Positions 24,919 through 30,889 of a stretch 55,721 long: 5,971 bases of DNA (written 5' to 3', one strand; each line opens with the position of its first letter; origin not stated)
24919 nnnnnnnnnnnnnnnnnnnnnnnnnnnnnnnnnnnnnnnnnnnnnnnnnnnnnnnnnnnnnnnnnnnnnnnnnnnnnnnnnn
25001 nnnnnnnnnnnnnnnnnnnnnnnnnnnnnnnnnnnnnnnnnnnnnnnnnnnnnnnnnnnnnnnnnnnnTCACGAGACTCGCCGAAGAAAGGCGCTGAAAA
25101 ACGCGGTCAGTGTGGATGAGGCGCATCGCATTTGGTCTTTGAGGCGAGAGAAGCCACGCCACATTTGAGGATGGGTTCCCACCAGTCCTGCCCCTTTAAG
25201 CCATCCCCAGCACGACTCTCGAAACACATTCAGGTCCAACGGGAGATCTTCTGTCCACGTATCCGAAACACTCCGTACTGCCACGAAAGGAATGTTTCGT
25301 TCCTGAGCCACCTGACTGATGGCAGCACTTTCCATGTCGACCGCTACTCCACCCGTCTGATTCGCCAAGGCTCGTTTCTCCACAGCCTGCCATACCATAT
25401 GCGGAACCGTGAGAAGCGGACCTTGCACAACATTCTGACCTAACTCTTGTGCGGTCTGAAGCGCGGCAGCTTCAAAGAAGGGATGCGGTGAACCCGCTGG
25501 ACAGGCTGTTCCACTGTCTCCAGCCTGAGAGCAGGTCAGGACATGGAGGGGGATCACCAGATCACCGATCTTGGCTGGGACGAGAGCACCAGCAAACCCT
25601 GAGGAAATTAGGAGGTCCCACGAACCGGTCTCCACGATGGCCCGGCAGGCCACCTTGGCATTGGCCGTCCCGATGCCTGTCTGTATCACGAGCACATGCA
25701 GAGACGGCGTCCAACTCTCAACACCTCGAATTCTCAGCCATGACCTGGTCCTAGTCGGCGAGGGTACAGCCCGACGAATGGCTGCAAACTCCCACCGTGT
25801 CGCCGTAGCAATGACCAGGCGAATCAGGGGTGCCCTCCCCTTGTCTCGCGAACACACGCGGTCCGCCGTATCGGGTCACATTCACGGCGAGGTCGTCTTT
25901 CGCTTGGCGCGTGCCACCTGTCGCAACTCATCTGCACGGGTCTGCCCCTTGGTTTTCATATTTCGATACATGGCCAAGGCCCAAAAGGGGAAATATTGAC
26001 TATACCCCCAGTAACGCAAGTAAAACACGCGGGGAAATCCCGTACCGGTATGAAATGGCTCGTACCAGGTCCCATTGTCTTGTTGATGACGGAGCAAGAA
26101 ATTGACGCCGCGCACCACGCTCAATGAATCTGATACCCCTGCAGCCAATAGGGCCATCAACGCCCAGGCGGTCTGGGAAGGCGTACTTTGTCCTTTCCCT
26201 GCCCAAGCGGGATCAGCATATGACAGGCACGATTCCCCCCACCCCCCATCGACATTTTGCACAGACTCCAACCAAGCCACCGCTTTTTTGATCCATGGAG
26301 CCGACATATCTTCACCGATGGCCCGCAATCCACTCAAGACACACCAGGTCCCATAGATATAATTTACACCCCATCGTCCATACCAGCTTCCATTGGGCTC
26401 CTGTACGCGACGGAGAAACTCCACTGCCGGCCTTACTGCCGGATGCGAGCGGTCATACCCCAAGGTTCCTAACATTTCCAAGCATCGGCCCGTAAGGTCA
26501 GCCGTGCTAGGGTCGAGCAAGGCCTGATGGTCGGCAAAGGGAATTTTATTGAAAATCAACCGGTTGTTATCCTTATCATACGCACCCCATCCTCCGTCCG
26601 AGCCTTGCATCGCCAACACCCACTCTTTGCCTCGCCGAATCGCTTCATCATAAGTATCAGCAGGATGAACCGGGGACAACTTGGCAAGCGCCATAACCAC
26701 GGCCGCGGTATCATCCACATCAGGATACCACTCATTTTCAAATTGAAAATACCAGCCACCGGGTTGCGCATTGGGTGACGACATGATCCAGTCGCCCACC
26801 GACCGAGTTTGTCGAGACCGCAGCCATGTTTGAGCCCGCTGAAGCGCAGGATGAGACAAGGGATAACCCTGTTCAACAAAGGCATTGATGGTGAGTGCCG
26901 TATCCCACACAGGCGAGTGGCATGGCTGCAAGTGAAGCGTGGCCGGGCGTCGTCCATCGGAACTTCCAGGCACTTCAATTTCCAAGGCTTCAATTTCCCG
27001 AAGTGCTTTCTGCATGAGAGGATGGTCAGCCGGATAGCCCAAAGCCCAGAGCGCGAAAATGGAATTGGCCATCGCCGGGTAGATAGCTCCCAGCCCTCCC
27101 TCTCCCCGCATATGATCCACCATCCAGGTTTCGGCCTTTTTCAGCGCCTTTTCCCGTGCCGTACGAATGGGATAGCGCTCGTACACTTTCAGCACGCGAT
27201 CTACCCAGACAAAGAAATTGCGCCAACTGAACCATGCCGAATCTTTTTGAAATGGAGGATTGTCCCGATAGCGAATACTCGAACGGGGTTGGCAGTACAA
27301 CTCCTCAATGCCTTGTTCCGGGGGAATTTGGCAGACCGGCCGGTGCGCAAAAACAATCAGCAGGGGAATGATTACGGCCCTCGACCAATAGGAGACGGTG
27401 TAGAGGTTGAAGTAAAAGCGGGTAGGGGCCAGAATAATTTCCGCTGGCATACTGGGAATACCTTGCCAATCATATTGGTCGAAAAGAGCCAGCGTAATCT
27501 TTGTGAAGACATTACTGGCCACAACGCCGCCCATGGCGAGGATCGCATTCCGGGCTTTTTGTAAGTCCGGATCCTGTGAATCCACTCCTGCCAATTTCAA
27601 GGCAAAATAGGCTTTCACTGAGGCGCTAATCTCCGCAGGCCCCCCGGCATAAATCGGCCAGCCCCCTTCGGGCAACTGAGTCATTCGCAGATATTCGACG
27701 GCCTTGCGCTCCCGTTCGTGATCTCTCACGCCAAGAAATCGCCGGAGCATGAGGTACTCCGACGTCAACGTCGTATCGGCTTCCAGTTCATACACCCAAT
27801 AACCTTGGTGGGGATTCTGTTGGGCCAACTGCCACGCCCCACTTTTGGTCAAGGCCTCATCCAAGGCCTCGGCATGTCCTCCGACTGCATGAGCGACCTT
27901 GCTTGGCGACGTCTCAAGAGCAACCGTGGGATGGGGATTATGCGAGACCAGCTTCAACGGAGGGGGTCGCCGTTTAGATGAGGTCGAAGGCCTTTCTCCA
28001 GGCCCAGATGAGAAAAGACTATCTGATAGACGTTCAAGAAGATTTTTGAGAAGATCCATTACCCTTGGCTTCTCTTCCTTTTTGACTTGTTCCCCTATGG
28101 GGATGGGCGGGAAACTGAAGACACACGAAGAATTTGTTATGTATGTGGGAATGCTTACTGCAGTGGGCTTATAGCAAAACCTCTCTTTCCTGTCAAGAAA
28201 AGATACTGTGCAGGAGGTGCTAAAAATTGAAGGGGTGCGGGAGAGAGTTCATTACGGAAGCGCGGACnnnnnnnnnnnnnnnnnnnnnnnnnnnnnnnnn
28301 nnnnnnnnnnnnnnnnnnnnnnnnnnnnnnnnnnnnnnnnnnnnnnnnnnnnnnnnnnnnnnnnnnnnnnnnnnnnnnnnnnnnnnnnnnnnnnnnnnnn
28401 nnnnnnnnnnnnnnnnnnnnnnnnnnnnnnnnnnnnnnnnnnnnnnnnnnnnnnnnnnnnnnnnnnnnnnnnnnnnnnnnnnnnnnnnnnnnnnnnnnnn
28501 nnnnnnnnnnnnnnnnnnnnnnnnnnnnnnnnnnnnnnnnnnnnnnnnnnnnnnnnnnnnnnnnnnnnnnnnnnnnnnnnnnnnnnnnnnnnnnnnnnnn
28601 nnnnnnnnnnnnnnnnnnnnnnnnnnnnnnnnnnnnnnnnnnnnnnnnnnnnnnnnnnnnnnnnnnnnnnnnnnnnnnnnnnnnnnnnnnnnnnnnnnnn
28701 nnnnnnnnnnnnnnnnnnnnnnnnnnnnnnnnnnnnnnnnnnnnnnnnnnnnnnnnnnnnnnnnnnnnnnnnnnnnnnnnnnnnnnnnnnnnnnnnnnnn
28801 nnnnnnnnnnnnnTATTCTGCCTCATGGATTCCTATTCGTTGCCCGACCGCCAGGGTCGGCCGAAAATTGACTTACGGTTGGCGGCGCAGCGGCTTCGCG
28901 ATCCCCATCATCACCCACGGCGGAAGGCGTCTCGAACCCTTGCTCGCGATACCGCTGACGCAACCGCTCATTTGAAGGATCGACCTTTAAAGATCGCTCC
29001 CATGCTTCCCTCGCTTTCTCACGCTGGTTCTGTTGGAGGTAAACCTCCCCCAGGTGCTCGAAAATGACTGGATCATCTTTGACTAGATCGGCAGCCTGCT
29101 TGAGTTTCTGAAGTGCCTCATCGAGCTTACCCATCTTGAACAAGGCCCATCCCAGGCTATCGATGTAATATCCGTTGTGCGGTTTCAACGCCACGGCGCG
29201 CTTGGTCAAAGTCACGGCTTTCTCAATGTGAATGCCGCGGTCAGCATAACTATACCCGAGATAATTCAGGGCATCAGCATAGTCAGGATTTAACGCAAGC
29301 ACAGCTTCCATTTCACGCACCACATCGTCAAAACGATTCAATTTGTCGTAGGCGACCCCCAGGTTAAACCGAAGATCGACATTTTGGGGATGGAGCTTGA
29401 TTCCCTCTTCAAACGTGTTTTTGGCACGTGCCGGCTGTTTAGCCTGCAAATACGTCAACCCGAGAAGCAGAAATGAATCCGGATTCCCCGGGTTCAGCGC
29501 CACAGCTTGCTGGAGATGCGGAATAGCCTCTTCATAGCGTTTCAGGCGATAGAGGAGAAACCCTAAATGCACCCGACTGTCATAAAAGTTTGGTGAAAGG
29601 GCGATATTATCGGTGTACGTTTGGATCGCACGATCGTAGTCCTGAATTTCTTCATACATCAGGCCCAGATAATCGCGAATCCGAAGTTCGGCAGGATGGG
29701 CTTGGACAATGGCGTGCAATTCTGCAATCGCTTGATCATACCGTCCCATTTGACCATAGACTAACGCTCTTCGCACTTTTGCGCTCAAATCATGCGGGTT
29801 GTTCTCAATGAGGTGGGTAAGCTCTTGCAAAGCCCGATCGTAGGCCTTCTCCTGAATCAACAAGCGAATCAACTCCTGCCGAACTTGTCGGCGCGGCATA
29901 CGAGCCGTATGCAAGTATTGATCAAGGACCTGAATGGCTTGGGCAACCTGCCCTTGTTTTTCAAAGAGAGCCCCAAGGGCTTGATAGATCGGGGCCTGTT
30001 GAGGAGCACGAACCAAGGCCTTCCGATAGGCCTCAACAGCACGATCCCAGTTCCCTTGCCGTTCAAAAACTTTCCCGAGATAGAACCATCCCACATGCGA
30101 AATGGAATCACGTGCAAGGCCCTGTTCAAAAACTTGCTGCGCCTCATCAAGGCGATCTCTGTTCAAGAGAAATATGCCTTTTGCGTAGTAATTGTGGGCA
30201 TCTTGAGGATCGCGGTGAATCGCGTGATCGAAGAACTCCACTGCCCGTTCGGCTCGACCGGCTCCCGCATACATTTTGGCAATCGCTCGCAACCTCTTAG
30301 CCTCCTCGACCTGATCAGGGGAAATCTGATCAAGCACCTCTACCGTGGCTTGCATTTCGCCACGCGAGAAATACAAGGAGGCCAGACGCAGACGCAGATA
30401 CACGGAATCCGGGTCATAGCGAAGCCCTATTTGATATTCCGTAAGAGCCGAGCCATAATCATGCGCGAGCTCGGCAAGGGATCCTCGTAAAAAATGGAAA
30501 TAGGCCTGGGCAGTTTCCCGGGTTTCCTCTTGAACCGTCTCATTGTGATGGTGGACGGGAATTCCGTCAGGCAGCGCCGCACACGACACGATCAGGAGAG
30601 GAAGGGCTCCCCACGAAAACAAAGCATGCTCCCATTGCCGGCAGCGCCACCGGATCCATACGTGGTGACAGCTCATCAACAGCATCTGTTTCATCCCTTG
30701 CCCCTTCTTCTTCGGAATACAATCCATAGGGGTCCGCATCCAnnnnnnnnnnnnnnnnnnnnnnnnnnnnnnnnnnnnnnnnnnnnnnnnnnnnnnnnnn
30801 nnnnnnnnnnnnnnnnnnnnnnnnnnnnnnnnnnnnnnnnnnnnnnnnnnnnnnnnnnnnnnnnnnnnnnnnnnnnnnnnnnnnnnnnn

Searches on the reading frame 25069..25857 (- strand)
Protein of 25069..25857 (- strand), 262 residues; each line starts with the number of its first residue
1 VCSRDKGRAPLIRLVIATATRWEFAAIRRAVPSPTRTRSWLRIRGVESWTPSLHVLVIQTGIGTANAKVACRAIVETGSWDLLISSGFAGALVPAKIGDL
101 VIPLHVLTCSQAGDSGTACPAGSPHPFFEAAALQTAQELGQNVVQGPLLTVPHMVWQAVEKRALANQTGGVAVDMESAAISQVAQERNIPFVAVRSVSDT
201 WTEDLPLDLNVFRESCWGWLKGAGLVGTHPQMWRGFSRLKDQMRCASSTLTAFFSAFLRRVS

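Call 48: search_protein_families(library=pfam, proteins=[window:25069-25857:-], max_evalue=0.00001)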
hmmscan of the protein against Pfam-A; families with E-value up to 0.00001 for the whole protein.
window:25069-25857:- (262 aa): 1 family
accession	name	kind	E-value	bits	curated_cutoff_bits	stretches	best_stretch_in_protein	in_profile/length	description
PF01048.26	PNP_UDP_1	-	4.8e-28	98.6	25.1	1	14-201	2-200/233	Phosphorylase superfamily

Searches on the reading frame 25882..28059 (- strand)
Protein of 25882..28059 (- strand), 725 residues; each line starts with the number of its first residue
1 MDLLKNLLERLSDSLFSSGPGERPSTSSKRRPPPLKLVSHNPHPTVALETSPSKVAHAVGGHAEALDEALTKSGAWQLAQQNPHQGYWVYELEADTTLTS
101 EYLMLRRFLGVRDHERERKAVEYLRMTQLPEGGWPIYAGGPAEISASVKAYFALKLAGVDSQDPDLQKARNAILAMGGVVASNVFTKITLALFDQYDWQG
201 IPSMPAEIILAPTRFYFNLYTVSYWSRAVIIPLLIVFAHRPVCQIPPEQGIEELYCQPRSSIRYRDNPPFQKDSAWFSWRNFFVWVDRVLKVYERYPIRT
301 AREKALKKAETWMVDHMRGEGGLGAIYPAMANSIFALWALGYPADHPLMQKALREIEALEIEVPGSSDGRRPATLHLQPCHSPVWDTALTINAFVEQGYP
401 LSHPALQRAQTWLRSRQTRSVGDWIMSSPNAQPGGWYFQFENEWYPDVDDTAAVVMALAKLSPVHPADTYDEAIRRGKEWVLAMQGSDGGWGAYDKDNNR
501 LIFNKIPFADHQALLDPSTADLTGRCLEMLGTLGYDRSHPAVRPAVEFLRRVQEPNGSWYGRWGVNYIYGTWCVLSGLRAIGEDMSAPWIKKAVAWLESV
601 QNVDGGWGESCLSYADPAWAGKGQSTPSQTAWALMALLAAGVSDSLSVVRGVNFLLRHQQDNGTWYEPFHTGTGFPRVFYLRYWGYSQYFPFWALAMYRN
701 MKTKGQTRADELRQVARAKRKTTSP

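Call 26: search_protein_families(library=pfam, proteins=[window:25882-28059:-], max_evalue=0.00001)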
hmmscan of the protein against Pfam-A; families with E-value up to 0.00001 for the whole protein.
window:25882-28059:- (725 aa): 4 families
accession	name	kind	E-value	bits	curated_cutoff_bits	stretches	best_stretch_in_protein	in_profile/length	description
PF13243.12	SQHop_cyclase_C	-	1.4e-149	497.9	26.1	1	382-700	2-319/319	Squalene-hopene cyclase C-terminal domain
PF13249.12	SQHop_cyclase_N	-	5.2e-122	407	26.2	1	75-362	6-288/291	Squalene-hopene cyclase N-terminal domain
PF09492.16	Pec_lyase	-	2.7e-08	33.9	22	0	448-511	38-100/292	Pectic acid lyase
PF00432.27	Prenyltrans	-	9.2e-08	32.3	26.5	0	471-615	49-169/304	Prenyltransferase alpha-alpha toroid domain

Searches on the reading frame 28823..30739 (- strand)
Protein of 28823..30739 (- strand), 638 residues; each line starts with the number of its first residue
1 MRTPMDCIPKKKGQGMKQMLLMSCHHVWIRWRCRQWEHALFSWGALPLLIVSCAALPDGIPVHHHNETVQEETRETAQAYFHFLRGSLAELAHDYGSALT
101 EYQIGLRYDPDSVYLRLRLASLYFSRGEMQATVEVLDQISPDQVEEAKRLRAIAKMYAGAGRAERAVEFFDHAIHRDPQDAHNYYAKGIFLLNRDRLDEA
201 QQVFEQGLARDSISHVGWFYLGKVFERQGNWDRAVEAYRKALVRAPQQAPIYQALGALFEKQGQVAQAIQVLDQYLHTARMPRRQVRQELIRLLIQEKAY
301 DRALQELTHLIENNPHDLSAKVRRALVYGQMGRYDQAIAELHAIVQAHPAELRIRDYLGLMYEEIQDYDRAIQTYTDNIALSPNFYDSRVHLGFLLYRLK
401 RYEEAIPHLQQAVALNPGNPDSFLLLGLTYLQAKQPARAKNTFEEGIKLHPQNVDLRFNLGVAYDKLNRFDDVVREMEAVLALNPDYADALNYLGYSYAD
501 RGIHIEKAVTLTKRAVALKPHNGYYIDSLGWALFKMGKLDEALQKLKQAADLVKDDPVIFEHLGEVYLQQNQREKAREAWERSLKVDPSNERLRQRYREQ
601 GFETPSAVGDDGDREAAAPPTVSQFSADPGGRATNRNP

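Call 26: search_protein_families(library=pfam, proteins=[window:28823-30739:-], max_evalue=0.00001)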
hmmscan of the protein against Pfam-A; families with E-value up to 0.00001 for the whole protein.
window:28823-30739:- (638 aa): 30 families (the best 25 are shown)
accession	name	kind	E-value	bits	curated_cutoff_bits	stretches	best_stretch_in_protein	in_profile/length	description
PF07719.23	TPR_2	-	2.3e-60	196.2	27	2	217-247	3-33/34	Tetratricopeptide repeat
PF14559.12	TPR_19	-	8.1e-53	177.1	25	5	399-445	4-50/68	Tetratricopeptide repeat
PF00515.34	TPR_1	-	6.6e-50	165.4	27.8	1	391-419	6-34/34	Tetratricopeptide repeat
PF13431.12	TPR_17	-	2.6e-48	158.7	24.4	0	169-202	1-34/34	Tetratricopeptide repeat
PF13432.12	TPR_16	-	3.3e-46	155.7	32.7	2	186-249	2-65/65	Tetratricopeptide repeat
PF13414.12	TPR_11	-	5.4e-46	154.5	26.8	3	532-570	3-41/42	TPR repeat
PF13428.12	TPR_14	-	8.1e-44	144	23.5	1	217-258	3-44/44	Tetratricopeptide repeat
PF13181.12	TPR_8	-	5.1e-41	135.8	25.7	0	387-418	2-33/34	Tetratricopeptide repeat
PF13371.12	TPR_9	-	1.7e-33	114.9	35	0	361-421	4-64/73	Tetratricopeptide repeat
PF13174.12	TPR_6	-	3.1e-32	109.4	26.3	0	218-247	3-32/33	Tetratricopeptide repeat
PF13424.12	TPR_12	-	4.3e-30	104.2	30.1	1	390-449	7-74/77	Tetratricopeptide repeat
PF13176.12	TPR_7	-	4.8e-30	101.5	27.9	0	221-248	5-34/36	Tetratricopeptide repeat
PF12895.13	ANAPC3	-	1.8e-29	102.3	27.2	0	505-581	5-80/82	Anaphase-promoting complex, cyclosome, subunit 3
PF23914.1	TPR_CcmH_CycH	-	1.3e-20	74.3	42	0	207-277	42-115/158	Cytochrome c-type biogenesis protein H TPR domain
PF13429.12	TPR_15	-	5.1e-17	62.6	26.2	0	529-597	119-186/280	Tetratricopeptide repeat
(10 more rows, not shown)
